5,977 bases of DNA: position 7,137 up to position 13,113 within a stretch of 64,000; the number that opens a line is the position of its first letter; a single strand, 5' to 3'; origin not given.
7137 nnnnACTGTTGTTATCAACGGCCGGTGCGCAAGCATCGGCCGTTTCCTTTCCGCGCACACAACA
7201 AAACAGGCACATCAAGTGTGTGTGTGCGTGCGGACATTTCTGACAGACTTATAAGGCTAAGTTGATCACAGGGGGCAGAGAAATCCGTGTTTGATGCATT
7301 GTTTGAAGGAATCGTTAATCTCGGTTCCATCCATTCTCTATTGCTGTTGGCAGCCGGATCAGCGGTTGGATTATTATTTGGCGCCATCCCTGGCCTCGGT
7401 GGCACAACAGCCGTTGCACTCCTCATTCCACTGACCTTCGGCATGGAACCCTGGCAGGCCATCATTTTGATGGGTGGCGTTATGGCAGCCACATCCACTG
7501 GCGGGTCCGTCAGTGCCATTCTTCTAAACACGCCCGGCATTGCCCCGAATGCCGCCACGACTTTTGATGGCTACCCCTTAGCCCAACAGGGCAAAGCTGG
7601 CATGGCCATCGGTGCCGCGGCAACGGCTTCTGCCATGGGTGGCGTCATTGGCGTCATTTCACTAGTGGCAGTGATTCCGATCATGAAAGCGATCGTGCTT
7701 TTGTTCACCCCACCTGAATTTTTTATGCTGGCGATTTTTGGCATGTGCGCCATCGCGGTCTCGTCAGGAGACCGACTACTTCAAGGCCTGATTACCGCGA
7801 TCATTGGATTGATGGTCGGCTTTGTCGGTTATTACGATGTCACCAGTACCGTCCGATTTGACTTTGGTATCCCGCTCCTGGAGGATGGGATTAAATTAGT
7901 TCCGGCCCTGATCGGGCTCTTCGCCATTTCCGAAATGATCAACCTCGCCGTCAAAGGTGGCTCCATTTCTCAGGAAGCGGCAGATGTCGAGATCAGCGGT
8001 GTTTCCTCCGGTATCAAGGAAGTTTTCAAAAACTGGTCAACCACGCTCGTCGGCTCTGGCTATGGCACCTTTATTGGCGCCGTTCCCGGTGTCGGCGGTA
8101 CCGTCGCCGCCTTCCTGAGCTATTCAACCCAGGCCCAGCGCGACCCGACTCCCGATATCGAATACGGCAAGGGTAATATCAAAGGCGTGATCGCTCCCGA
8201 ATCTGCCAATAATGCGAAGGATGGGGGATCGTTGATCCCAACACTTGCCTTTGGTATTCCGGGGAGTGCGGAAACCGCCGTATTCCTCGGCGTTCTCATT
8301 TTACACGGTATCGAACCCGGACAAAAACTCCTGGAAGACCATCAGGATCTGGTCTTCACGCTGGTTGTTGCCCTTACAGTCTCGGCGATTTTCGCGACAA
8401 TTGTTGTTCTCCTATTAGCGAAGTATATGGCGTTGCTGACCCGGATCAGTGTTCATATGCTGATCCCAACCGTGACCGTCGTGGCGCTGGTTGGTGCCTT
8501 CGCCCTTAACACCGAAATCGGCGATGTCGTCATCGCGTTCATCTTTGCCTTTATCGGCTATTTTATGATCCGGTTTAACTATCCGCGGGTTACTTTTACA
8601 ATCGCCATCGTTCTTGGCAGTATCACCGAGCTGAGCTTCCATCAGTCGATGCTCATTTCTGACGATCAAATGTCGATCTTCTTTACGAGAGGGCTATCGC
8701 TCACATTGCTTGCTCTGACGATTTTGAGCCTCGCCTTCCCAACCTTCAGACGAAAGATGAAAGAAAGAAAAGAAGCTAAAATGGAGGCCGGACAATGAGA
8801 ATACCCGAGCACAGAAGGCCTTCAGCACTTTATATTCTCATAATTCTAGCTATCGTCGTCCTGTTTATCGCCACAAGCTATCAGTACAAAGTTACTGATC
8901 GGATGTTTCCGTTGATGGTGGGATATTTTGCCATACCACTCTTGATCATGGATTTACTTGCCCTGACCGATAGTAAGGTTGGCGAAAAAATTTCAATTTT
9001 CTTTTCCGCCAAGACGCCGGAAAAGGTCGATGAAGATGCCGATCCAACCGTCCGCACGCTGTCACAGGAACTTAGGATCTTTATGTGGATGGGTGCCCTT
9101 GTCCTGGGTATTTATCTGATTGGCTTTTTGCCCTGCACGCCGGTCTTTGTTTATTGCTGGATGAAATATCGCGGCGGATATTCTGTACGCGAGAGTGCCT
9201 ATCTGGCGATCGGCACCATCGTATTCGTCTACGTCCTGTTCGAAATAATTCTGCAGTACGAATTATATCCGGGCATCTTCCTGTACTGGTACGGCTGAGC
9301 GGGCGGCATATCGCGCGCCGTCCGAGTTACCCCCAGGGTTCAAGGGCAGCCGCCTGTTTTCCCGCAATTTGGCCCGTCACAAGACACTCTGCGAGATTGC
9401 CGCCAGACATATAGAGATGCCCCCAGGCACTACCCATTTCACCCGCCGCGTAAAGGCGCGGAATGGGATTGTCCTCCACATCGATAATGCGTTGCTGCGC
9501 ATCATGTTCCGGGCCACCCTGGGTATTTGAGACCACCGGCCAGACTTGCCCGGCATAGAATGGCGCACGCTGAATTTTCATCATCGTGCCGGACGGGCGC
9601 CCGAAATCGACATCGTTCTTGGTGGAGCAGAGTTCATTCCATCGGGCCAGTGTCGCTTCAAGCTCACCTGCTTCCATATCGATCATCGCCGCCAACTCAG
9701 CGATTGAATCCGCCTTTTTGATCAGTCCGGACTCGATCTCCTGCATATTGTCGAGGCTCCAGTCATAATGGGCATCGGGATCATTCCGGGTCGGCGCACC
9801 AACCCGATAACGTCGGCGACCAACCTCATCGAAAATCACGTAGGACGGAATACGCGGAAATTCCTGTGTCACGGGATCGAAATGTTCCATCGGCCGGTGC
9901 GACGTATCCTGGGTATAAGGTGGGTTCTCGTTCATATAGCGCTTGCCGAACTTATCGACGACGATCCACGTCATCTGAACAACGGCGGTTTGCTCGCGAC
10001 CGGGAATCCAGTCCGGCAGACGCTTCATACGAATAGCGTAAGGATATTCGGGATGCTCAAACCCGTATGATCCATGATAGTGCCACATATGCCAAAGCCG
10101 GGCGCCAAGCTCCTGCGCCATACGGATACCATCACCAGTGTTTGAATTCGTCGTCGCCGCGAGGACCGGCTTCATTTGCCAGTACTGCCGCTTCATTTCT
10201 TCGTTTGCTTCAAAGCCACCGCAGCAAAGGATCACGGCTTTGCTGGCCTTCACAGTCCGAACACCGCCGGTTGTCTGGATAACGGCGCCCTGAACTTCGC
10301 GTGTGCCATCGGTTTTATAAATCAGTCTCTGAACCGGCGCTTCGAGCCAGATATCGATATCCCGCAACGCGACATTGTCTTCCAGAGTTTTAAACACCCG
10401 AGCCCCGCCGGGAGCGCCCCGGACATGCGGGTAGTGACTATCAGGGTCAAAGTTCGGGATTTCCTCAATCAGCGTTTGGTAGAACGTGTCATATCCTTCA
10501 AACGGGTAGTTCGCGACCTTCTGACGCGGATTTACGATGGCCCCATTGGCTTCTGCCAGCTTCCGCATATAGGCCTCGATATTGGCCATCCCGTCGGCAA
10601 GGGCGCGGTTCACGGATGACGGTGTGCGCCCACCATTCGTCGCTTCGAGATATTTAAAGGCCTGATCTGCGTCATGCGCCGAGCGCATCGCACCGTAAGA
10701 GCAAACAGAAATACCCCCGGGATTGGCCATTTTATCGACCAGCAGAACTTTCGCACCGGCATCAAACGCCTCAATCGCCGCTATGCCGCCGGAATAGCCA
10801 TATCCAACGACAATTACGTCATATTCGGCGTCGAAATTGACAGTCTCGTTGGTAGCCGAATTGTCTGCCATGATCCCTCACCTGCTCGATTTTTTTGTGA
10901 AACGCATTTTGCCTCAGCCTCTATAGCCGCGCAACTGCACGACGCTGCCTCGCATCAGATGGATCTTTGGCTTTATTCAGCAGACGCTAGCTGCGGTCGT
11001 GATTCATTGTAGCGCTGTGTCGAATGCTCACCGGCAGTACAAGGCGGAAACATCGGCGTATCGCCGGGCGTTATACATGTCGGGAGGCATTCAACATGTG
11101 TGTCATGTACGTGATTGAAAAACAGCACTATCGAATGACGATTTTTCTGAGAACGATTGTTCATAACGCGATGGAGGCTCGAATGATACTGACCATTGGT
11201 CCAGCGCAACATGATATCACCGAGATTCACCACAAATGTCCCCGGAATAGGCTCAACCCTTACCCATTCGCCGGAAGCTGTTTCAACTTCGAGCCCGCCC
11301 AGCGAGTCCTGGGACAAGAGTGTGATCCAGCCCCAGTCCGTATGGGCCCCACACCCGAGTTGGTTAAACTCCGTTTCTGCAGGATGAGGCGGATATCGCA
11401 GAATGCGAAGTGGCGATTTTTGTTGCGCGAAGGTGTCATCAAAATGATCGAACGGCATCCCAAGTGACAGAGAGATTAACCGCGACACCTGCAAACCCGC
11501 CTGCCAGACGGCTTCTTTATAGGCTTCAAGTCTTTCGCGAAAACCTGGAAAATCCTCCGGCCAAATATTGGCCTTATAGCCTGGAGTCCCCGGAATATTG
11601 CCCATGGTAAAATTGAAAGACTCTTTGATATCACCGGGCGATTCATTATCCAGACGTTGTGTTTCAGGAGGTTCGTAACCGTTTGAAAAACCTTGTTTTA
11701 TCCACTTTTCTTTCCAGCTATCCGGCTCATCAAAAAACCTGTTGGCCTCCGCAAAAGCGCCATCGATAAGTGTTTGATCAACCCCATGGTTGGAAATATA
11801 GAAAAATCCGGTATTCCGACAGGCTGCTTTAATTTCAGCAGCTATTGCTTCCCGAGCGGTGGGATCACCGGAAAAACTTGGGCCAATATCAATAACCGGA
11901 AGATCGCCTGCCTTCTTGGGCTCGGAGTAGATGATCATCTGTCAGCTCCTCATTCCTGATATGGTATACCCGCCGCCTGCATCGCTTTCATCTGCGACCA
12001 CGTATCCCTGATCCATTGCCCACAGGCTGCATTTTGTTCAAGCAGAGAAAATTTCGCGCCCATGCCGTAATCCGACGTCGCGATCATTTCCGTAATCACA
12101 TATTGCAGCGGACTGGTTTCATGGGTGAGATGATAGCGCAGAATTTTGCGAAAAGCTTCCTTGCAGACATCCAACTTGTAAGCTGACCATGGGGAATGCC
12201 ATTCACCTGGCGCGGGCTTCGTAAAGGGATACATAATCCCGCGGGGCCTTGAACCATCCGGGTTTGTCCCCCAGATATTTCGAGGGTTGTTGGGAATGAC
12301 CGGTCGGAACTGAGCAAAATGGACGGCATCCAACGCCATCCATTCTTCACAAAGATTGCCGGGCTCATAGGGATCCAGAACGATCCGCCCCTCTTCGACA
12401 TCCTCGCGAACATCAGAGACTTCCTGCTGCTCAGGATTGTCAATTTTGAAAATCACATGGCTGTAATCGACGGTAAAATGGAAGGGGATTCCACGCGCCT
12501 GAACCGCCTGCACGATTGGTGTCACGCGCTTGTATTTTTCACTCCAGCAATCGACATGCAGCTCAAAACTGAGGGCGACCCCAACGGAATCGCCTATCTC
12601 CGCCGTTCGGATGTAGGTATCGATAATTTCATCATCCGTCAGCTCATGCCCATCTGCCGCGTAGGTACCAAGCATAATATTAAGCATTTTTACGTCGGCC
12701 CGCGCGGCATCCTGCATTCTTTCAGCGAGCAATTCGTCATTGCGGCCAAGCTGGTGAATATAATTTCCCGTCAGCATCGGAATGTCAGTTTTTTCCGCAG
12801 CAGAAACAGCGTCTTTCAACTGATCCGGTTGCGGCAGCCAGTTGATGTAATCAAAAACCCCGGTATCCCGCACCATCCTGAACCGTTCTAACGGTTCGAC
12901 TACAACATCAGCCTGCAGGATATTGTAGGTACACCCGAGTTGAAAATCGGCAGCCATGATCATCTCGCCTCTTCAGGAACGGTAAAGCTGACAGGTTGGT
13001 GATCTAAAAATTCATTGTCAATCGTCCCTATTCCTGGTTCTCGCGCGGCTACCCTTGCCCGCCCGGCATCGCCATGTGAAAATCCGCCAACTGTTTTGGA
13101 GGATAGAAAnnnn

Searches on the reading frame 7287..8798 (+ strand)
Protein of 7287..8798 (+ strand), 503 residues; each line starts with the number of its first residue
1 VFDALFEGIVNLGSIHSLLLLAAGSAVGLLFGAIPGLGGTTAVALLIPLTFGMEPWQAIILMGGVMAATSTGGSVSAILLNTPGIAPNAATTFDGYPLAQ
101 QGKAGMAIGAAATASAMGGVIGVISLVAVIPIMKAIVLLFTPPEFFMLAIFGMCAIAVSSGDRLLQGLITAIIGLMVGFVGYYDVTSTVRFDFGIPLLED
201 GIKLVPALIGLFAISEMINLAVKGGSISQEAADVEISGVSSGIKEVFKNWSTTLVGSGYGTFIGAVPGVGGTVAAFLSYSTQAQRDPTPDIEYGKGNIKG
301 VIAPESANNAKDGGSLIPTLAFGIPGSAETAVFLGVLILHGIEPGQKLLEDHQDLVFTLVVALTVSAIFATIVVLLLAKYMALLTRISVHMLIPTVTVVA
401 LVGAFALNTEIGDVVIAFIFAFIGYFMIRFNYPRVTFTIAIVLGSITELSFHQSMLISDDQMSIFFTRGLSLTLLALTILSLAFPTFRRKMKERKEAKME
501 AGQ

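Call 13: search_protein_families(library=pfam, proteins=[window:7287-8798:+])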
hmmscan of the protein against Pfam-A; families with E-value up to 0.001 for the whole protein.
window:7287-8798:+ (503 aa): 1 family
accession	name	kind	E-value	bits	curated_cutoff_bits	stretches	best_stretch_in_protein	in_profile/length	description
PF01970.21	TctA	-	1.3e-129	433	28.9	1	18-437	1-421/423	Tripartite tricarboxylate transporter TctA family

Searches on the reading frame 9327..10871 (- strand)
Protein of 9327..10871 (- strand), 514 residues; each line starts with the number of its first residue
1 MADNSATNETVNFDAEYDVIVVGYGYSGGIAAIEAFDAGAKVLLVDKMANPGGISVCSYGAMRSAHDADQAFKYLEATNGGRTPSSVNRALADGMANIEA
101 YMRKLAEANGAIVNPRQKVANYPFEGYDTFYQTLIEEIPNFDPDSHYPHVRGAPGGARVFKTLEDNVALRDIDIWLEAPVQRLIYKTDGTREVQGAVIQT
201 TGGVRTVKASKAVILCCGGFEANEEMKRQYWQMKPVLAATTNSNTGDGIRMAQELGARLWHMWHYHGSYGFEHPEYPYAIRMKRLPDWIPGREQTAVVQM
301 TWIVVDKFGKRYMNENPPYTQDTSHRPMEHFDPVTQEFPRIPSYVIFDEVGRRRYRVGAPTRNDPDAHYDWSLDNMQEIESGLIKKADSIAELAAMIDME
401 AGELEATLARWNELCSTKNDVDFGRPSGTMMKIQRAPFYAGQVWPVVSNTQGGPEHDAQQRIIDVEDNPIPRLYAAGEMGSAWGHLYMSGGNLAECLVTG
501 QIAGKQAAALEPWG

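Call 3: search_protein_families(library=pfam, proteins=[window:9327-10871:-])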
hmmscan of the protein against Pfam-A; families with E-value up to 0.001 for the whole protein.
window:9327-10871:- (514 aa): 4 families
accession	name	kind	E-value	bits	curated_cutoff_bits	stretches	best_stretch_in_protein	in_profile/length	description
PF00890.30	FAD_binding_2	-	6.9e-39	134.6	20.4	1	18-492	1-412/414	FAD binding domain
PF03486.20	HI0933_like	-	8.9e-09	35.6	50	0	18-64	2-49/244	HI0933-like protein Rossmann domain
PF12831.13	FAD_oxidored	-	5.4e-07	29.7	27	1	18-81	1-54/416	FAD dependent oxidoreductase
PF01266.30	DAO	-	4.1e-05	23.7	27.9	0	18-222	1-209/353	FAD dependent oxidoreductase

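Call 4: search_protein_families(library=ncbifam, proteins=[window:9327-10871:-])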
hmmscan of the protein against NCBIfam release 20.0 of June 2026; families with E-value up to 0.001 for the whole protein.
window:9327-10871:- (514 aa): 40 families (the best 25 are shown)
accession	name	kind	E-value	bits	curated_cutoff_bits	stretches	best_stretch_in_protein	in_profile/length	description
TIGR01813.1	flavo_cyto_c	subfamily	2.6e-54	184.6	285.45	1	18-505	1-444/444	flavocytochrome c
NF009478.0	PRK12844.1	equivalog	1.4e-53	182.1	789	2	169-509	222-550/559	3-ketosteroid-delta-1-dehydrogenase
NF005510.0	PRK07121.1-3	subfamily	4e-46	157.8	481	2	7-276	13-299/492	FAD-binding protein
NF004789.0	PRK06134.1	subfamily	1.1e-45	156.3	747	2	165-509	225-569/581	FAD-dependent oxidoreductase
NF005064.0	PRK06481.1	equivalog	2.7e-44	151.8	542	3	377-509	368-501/506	flavocytochrome c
NF009473.0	PRK12835.1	subfamily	4e-44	151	837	2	170-509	226-568/585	FAD-binding protein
NF005882.1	PRK07843.1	equivalog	1.4e-42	145.9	788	2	161-504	206-544/547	3-oxosteroid 1-dehydrogenase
NF005509.0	PRK07121.1-2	subfamily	6.9e-42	143.7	630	2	155-509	200-523/527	FAD-binding protein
NF006130.0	PRK08274.1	equivalog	4.5e-41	141.1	369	1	15-509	4-460/467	FAD-dependent tricarballylate dehydrogenase TcuA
NF009477.0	PRK12843.1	equivalog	1.9e-40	138.9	758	2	166-506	230-567/578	FAD-dependent oxidoreductase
NF005511.0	PRK07121.1-4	equivalog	3.2e-36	124.9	466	3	302-509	339-541/553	FAD-binding protein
NF053717.1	VnlPnlRedVprA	equivalog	1.1e-35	123.4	600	2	157-487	131-455/481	vinyl phenol reductase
NF009474.0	PRK12837.1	equivalog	2.1e-34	119.3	675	1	167-493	184-493/513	FAD-binding protein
NF009476.0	PRK12839.1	equivalog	4.5e-33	114.2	940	2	170-509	227-566/572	FAD-dependent oxidoreductase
NF053677.1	Desat2ChcC2Cyan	equivalog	8e-31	107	900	1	168-509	214-553/558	4-oxocyclohex-2-ene-1-carboxylate 5-dehydrogenase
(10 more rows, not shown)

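Call 45: search_solved_structures(query=window:9327-10868:-, max_evalue=1e-15)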
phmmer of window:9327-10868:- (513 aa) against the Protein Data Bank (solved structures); distinct sequences matched with E-value up to 1e-15: 22.
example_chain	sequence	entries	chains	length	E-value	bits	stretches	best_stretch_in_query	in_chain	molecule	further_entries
1d4c_A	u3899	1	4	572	5.8e-31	110.8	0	380-508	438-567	FLAVOCYTOCHROME C FUMARATE REDUCTASE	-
1d4d_A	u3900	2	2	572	6.3e-31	110.7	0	380-508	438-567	FLAVOCYTOCHROME C FUMARATE REDUCTASE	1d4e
1qo8_A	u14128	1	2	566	9.9e-30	106.7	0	382-507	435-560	FLAVOCYTOCHROME C3 FUMARATE REDUCTASE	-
1m64_A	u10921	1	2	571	1.1e-28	103.2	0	378-508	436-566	flavocytochrome c3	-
1lj1_A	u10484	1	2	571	1.2e-28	103.2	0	378-508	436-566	flavocytochrome c3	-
2b7s_A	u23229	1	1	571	1.5e-28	102.8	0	378-508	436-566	Fumarate reductase flavoprotein subunit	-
2b7r_A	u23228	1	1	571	1.6e-28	102.8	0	378-508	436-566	Fumarate reductase flavoprotein subunit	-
1p2e_A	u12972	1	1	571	1.6e-28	102.7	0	378-508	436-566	flavocytochrome c3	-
1qjd_A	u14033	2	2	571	1.6e-28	102.7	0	378-508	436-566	FLAVOCYTOCHROME C3 | Fumarate reductase flavoprotein subunit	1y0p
1p2h_A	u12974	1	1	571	1.6e-28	102.7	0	378-508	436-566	flavocytochrome c3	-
1jry_A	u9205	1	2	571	1.6e-28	102.7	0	378-508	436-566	FLAVOCYTOCHROME C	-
1jrz_A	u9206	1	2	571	2e-28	102.4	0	378-508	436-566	FLAVOCYTOCHROME C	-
1jrx_A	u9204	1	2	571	2e-28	102.4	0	378-508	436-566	FLAVOCYTOCHROME C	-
1e39_A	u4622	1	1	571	2e-28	102.4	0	378-508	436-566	FUMARATE REDUCTASE FLAVOPROTEIN SUBUNIT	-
1ksu_A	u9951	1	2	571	4.1e-28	101.4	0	378-508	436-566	flavocytochrome c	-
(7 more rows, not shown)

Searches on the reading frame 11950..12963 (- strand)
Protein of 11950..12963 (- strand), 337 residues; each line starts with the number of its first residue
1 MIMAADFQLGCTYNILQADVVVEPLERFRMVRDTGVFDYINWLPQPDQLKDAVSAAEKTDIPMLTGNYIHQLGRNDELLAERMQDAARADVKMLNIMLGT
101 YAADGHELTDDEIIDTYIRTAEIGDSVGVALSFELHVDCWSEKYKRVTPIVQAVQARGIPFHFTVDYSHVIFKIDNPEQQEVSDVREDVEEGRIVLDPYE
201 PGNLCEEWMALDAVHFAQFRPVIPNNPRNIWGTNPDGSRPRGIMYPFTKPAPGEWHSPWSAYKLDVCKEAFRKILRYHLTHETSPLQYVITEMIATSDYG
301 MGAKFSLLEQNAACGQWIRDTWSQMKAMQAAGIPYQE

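Call 3: search_protein_families(library=pfam, proteins=[window:11950-12963:-])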
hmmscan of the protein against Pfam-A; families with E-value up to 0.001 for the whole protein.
window:11950-12963:- (337 aa): 0 families

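Call 4: search_protein_families(library=ncbifam, proteins=[window:11950-12963:-])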
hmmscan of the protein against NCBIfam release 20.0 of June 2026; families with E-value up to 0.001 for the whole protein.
window:11950-12963:- (337 aa): 0 families

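Call 47: search_solved_structures(query=window:11950-12960:-, max_evalue=1)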
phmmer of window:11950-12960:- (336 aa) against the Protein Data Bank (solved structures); distinct sequences matched with E-value up to 1: 1.
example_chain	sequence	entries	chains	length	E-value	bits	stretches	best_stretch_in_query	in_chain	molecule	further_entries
1pyf_A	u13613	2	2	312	0.38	13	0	49-93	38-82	IolS protein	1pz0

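Call 68: find_homologous_proteins(query=window:11950-12960:-, max_evalue=0.00001)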
Query window:11950-12960:- (336 aa): 308 proteins with E <= 0.00001 among 2825 candidates; the best 120 are listed.
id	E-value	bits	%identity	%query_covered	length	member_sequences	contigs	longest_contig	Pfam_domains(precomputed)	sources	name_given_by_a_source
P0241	5.0e-228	774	99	100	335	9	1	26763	-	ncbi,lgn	-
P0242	7.7e-203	691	85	100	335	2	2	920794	-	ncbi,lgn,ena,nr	ncbi:MAG: xylose isomerase [Alphaproteobacteria bacterium]|nr:xylose isomerase [Alphaproteobacteria 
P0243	1.7e-201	687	85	100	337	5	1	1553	-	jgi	jgi:hypothetical protein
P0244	7.2e-194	662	82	99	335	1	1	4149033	-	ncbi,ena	-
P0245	4.2e-192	656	82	99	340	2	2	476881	-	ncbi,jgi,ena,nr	ncbi:MAG: xylose isomerase [Rhodospirillaceae bacterium]|jgi:hypothetical protein|nr:xylose isomeras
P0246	8.3e-191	651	80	99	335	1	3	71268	PF01261.31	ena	-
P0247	8.4e-190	648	81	99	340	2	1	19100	-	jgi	jgi:hypothetical protein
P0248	3.3e-189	646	81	99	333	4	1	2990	-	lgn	-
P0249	2.2e-188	643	79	99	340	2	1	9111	-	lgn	-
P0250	2.0e-183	627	78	99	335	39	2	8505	-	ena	-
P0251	1.5e-182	624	82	94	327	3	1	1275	-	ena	-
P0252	1.5e-180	618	76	99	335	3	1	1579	PF01261.31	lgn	-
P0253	3.6e-180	617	75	99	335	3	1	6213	-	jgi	jgi:hypothetical protein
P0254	7.6e-179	612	76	99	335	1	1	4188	-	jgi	-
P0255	6.3e-178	609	75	99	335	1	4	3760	-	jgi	jgi:hypothetical protein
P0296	3.6e-136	472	58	99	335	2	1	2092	PF01261.31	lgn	-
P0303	1.4e-131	457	56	99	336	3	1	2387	PF01261.31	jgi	jgi:hypothetical protein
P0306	1.4e-129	450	61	94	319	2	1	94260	PF01261.31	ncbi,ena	-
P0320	1.3e-123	431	55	98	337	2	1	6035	PF01261.31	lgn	-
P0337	1.2e-112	394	51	99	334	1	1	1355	PF01261.31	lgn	-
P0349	1.7e-104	368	47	97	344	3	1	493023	-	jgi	jgi:hypothetical protein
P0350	2.7e-104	367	50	97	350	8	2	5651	PF01261.31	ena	-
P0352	3.9e-103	363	51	92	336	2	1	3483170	-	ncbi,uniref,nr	ncbi:hypothetical protein [Marinobacter sp. X15-166B]|uniref:hypothetical protein n=1 Tax=Marinobact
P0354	7.9e-103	362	49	96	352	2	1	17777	PF01261.31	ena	-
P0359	1.2e-101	358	47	99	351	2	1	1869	PF01261.31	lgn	-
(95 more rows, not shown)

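Call 69: find_encoding_contigs(protein=P0352, flank=8000, max_places=1)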
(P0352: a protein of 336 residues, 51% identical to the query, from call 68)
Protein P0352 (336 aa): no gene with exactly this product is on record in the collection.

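Call 70: find_encoding_contigs(protein=P0349, flank=8000, max_places=1)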
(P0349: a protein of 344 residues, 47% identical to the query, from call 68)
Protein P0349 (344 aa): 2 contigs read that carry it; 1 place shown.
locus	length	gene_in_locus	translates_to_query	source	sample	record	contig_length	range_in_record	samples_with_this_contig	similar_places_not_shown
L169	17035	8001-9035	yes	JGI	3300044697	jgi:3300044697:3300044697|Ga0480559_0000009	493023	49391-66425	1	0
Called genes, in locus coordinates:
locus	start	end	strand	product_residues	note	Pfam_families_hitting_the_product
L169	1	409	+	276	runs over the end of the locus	PF00230:MIP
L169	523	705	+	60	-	-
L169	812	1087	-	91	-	-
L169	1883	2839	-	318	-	PF00126:HTH_1, PF03466:LysR_substrate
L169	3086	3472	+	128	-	-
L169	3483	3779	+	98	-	PF07883:Cupin_2, PF02311:AraC_binding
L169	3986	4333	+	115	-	PF01042:Ribonuc_L-PSP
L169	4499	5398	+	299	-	PF02653:BPD_transp_2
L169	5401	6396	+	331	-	PF02653:BPD_transp_2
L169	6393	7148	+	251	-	PF00005:ABC_tran, PF13304:AAA_21 (faint), PF12399:BCA_ABC_TP_C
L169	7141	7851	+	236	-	PF00005:ABC_tran, PF13304:AAA_21 (faint)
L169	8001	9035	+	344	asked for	-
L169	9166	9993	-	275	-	PF00106:adh_short, PF08659:KR (weak), PF13561:adh_short_C2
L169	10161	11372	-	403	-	PF00067:p450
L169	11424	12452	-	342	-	PF00175:NAD_binding_1, PF00111:Fer2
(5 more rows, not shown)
